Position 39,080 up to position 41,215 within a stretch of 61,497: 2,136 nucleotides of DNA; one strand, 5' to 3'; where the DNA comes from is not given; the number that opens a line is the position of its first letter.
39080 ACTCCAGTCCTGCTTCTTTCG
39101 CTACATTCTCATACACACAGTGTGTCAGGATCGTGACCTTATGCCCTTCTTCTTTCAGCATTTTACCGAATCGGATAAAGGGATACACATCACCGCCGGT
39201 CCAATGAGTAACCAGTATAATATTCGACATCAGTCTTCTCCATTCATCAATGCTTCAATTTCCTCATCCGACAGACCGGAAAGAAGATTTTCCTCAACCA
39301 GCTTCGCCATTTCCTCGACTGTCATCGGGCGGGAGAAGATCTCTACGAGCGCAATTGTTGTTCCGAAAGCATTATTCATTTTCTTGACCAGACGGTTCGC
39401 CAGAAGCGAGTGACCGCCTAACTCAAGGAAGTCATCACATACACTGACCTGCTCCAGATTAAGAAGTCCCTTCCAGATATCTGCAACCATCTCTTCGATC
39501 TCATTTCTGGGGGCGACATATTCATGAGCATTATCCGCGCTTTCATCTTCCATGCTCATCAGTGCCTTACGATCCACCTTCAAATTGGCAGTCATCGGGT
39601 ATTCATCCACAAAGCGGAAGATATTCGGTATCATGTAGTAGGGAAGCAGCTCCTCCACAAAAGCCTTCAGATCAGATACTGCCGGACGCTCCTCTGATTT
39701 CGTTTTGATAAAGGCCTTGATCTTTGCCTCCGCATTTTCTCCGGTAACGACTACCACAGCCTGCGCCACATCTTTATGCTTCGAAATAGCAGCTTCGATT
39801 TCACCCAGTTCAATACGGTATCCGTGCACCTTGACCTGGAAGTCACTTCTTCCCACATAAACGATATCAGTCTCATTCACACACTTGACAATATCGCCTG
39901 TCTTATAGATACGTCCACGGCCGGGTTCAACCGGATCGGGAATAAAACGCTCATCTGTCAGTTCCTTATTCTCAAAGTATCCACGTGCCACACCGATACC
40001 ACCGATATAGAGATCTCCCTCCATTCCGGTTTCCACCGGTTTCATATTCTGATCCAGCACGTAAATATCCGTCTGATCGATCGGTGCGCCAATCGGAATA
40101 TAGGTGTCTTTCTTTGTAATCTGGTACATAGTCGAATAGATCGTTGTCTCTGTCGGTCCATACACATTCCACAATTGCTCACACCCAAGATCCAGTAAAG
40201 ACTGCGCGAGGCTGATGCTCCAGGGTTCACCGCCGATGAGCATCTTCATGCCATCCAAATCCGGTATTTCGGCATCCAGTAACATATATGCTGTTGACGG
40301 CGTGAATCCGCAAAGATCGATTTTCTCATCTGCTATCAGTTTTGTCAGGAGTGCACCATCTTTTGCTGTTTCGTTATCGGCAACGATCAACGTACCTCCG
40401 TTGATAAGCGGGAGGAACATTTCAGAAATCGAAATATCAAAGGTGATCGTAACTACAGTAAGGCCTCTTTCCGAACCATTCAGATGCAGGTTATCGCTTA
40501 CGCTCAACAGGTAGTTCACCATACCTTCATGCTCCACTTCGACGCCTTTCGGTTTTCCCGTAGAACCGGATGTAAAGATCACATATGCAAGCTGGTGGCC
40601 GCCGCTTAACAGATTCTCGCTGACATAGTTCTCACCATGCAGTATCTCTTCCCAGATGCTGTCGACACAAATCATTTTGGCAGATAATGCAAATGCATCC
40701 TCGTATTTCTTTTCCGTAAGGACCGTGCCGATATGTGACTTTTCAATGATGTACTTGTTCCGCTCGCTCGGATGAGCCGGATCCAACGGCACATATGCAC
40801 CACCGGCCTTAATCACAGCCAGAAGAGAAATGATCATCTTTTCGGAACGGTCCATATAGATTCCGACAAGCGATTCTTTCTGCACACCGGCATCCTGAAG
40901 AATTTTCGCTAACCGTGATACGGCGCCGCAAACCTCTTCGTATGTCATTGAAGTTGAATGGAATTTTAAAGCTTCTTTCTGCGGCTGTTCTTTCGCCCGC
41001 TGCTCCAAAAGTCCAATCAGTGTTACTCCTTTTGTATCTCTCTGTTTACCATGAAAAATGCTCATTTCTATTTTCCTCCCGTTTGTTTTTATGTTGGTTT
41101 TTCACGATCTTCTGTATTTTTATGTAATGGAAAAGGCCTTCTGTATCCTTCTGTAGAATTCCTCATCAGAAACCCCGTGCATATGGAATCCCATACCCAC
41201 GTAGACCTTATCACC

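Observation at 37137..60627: Compact glyco-NRPS gene cluster combining peptide assembly, sugar activation, two glycosyltransferases, a NodB-type deacetylase and a dedicated exporter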

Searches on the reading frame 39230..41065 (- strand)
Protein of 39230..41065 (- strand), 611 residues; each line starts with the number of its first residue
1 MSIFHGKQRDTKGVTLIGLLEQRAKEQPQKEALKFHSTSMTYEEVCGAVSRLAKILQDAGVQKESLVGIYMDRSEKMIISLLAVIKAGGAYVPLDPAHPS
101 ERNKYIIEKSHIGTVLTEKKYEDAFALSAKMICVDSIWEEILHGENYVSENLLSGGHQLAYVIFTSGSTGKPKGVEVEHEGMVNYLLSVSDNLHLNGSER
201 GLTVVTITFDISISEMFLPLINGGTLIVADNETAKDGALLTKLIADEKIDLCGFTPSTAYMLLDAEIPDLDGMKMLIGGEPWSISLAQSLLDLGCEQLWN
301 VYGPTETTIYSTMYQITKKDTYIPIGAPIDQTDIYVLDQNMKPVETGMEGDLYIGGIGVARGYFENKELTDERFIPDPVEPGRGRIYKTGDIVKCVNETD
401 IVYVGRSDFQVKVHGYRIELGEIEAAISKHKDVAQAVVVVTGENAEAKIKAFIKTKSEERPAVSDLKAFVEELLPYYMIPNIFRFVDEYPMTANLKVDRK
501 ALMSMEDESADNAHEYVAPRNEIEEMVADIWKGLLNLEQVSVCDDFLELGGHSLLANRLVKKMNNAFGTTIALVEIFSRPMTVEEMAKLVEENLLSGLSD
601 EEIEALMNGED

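Call 3: search_protein_families(library=pfam, proteins=[window:39230-41065:-])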
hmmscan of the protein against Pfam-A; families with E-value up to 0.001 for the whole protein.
window:39230-41065:- (611 aa): 3 families
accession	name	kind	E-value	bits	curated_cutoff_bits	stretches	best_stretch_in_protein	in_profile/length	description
PF00501.34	AMP-binding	-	2.6e-79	267.2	29.9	1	20-364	1-384/384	AMP-binding enzyme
PF13193.12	AMP-binding_C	-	8.5e-11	43.1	24.5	1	422-496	1-76/76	AMP-binding enzyme C-terminal domain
PF00550.31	PP-binding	-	2.1e-09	37.9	20.8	1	527-590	3-67/67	Phosphopantetheine attachment site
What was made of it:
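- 39230..41065 (-): Stand-alone A-T didomain (611 aa), acting as an in-trans loading module. Specificity code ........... Acidic C-terminal tail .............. (39233-39277). AMP-binding 2.6e-79 and PP-binding 2.1e-09 (call 3).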

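Call 9: search_protein_families(library=ncbifam, proteins=[window:39230-41065:-])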
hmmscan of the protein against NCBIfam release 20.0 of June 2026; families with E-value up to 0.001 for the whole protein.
window:39230-41065:- (611 aa): 101 families (the best 25 are shown)
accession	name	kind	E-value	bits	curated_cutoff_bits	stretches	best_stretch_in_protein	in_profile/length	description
NF047350.1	aureusi_NRPS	equivalog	1.6e-127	426.6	2500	1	13-592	412-977/2373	aureusimine non-ribosomal peptide synthetase AusA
NF004282.0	PRK05691.1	subfamily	6.6e-124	414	4090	1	13-578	1130-1694/4334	non-ribosomal peptide synthase/polyketide synthase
NF041803.1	NRPS_SolG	exception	2e-123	413.2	2200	1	19-591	566-1157/1163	solanimycin non-ribosomal peptide synthetase SolG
TIGR01733.1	AA-adenyl-dom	subfamily_domain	1.5e-121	406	317.4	1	41-438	1-409/409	amino acid adenylation domain-containing protein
NF038078.1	NRPS_MxcG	equivalog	1.1e-94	317.8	2300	1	14-596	456-1047/1442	myxochelin non-ribosomal peptide synthetase MxcG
NF003417.0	PRK04813.1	subfamily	1.7e-91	307.3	476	1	16-504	5-501/505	D-alanine--poly(phosphoribitol) ligase subunit DltA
NF007605.2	PRK10252.1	equivalog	1.5e-90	304.3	2400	1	14-591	454-1042/1292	enterobactin non-ribosomal peptide synthetase EntF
TIGR01734.1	D-ala-DACP-lig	equivalog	2.2e-89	300.3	559.85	1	16-504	2-500/504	D-alanine--poly(phosphoribitol) ligase subunit DltA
NF004837.0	PRK06187.1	subfamily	1.2e-60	205.3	476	1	13-509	7-525/531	long-chain-fatty-acid--CoA ligase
TIGR03098.1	ligase_PEP_1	hypoth_equivalog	2.3e-59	201.2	592.35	1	18-503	4-515/517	acyl-CoA ligase (AMP-forming), exosortase A system-associated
TIGR03443.1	alpha_am_amid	equivalog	1.1e-53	182.1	1030.1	3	157-449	415-742/1390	L-aminoadipate-semialdehyde dehydrogenase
NF052269.1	Staph_lig_FadD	equivalog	4e-51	173.9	650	1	20-510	6-497/499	long-chain-fatty-acid--CoA ligase FadD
TIGR01923.1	menE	equivalog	3.6e-45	154.6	330.15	1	41-502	1-442/442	o-succinylbenzoate--CoA ligase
NF006181.0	PRK08314.1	subfamily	2e-44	151.8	705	2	137-511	185-559/563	long-chain-fatty-acid--CoA ligase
NF005307.0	PRK06839.1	equivalog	1e-39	136.6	748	1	20-505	8-492/496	o-succinylbenzoate--CoA ligase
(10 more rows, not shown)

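Call 62: find_homologous_proteins(query=window:39230-41065:-, max_evalue=1e-100)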
Query window:39230-41065:- (611 aa): 3026 proteins with E <= 1e-100 among 8000 candidates; the best 120 are listed.
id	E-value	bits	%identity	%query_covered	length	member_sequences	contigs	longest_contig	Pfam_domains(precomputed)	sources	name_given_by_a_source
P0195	0.0e+0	1360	100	100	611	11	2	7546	PF00550.32,PF00501.35,PF13193.13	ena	-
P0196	0.0e+0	1357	100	100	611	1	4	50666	PF00550.32,PF00501.35,PF13193.13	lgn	-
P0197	0.0e+0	1356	99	100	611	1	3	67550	PF00550.32,PF00501.35,PF13193.13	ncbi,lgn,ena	-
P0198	0.0e+0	1355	99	100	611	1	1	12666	PF00550.32,PF00501.35,PF13193.13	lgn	-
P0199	0.0e+0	1355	99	100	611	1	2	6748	PF00550.32,PF00501.35,PF13193.13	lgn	-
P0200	0.0e+0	1355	99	100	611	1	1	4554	PF00550.32,PF00501.35,PF13193.13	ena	-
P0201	0.0e+0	1159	85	100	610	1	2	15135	PF00550.32,PF00501.35,PF13193.13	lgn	-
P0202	0.0e+0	1156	84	100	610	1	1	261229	PF00550.32,PF00501.35,PF13193.13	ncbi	-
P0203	0.0e+0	1153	84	100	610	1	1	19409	PF00550.32,PF00501.35,PF13193.13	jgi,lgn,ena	-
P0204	0.0e+0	1150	85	100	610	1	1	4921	PF00550.32,PF00501.35,PF13193.13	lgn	-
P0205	0.0e+0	1150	84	100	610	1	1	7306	PF00550.32,PF00501.35,PF13193.13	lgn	-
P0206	0.0e+0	1149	84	100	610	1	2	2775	PF00550.32,PF00501.35,PF13193.13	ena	-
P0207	0.0e+0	1146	84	100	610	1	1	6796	PF00550.32,PF00501.35,PF13193.13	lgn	-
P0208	0.0e+0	1111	81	100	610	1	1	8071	PF00550.32,PF00501.35,PF13193.13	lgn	-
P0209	0.0e+0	1110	81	100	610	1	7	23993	PF00550.32,PF00501.35,PF13193.13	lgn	-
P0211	0.0e+0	1095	81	100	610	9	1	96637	PF00550.32,PF00501.35,PF13193.13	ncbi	-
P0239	3.8e-189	648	50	97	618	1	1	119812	PF00550.32,PF00501.35,PF13193.13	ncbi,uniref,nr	ncbi:amino acid adenylation protein [Sporanaerobium hydrogeniformans]|uniref:Amino acid adenylation 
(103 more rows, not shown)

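Call 63: find_encoding_contigs(protein=P0239, flank=10000, max_places=1)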
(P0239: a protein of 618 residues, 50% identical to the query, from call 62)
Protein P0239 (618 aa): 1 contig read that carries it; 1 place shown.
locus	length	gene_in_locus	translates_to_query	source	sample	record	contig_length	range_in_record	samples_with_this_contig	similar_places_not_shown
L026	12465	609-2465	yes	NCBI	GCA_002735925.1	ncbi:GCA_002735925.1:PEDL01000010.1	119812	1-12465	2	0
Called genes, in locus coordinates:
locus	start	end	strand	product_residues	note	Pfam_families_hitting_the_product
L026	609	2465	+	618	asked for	PF00501:AMP-binding, PF13193:AMP-binding_C, PF00550:PP-binding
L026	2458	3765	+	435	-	PF03033:Glyco_transf_28, PF00201:UDPGT (weak), PF06722:EryCIII-like_C, PF04101:Glyco_tran_28_C (weak)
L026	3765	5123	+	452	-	PF03033:Glyco_transf_28 (weak), PF00201:UDPGT, PF06722:EryCIII-like_C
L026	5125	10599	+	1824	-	PF00668:Condensation, PF00501:AMP-binding, PF13193:AMP-binding_C (weak), PF00550:PP-binding, PF00975:Thioesterase, PF05977:MFS_3, PF07690:MFS_1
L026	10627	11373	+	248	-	PF01522:Polysacc_deac_1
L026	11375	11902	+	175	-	PF22624:AASDHPPT_N, PF01648:ACPS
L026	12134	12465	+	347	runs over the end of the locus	PF01370:Epimerase, PF07993:NAD_binding_4 (faint), PF13460:NAD_binding_10 (weak), PF16363:GDP_Man_Dehyd (weak)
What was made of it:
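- A cis TE takes its place in Sporanaerobium (call 63).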

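Call 64: find_encoding_contigs(protein=P0211, flank=10000, max_places=1)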
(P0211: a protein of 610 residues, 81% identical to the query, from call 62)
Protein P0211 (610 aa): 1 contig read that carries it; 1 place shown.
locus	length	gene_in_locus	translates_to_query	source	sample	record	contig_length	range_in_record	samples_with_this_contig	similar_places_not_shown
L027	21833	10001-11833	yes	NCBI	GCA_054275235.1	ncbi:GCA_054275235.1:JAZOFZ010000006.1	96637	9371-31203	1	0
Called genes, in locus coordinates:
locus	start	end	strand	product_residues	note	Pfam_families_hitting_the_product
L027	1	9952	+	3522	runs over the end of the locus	PF00668:Condensation, PF00501:AMP-binding, PF00550:PP-binding, PF13193:AMP-binding_C, PF00668:Condensation, PF00501:AMP-binding, PF13193:AMP-binding_C, PF00550:PP-binding, +4 more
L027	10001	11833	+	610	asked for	PF00501:AMP-binding, PF13193:AMP-binding_C, PF00550:PP-binding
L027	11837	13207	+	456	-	PF03033:Glyco_transf_28 (weak), PF04101:Glyco_tran_28_C (faint), PF06722:EryCIII-like_C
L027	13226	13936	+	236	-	PF22624:AASDHPPT_N, PF01648:ACPS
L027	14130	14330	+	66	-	-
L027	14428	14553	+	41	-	-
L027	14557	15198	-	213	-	PF01381:HTH_3, PF12844:HTH_19 (faint), PF13443:HTH_26 (weak)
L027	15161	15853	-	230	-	PF13151:DUF3990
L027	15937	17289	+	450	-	PF03537:Glyco_hydro_114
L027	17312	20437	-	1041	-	PF08937:ThsB_TIR, PF13676:TIR_2, PF13360:PQQ_2, PF25293:Beta-prop_EMC1_N (faint)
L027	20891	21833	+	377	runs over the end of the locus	-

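Call 82: search_solved_structures(query=window:39230-41065:-, max_evalue=1e-60)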
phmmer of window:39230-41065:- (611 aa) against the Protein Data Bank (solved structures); distinct sequences matched with E-value up to 1e-60: 41.
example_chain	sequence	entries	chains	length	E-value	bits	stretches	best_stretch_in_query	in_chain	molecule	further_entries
9be3_A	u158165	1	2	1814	4.4e-189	633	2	16-591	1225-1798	Linear gramicidin synthase subunit A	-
9meh_A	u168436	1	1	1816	4.4e-189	633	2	16-591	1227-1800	Linear gramicidin synthase subunit A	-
6mfz_A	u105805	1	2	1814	1.4e-188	631.4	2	16-591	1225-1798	Linear gramicidin synthase subunit A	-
9be4_A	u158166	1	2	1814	1.7e-188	631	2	16-591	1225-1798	Linear gramicidin synthase subunit A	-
6mfy_A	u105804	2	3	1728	3.9e-174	583.6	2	16-593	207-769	Linear gramicidin synthase subunit A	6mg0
8xjz_C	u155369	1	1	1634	4.8e-141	474.4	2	16-589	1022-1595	Peptide synthetase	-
5u89_A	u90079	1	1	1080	1.2e-116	393.8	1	17-591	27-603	Amino acid adenylation domain protein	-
4zxh_A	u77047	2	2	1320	5.1e-116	391.7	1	5-593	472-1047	ABBFA_003403 | Tyrocidine synthetase 3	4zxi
8www_A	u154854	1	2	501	2.4e-106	359.8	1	16-503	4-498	Carrier domain-containing protein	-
4d4g_A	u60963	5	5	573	6.4e-103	348.5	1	19-542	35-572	APNAA1 | APNA A1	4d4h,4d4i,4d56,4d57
8jbr_A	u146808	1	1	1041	3.2e-102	346.2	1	19-588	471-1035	McyA protein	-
9bfd_A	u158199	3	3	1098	4.6e-102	345.7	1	12-592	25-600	Tyrocidine synthase 1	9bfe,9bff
9lcp_A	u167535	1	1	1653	4.3e-97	329.3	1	17-606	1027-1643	PvdL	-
9lcq_A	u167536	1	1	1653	4.3e-97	329.3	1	17-606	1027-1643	PvdL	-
9lco_A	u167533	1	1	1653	1.7e-96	327.3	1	17-606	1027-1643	PvdL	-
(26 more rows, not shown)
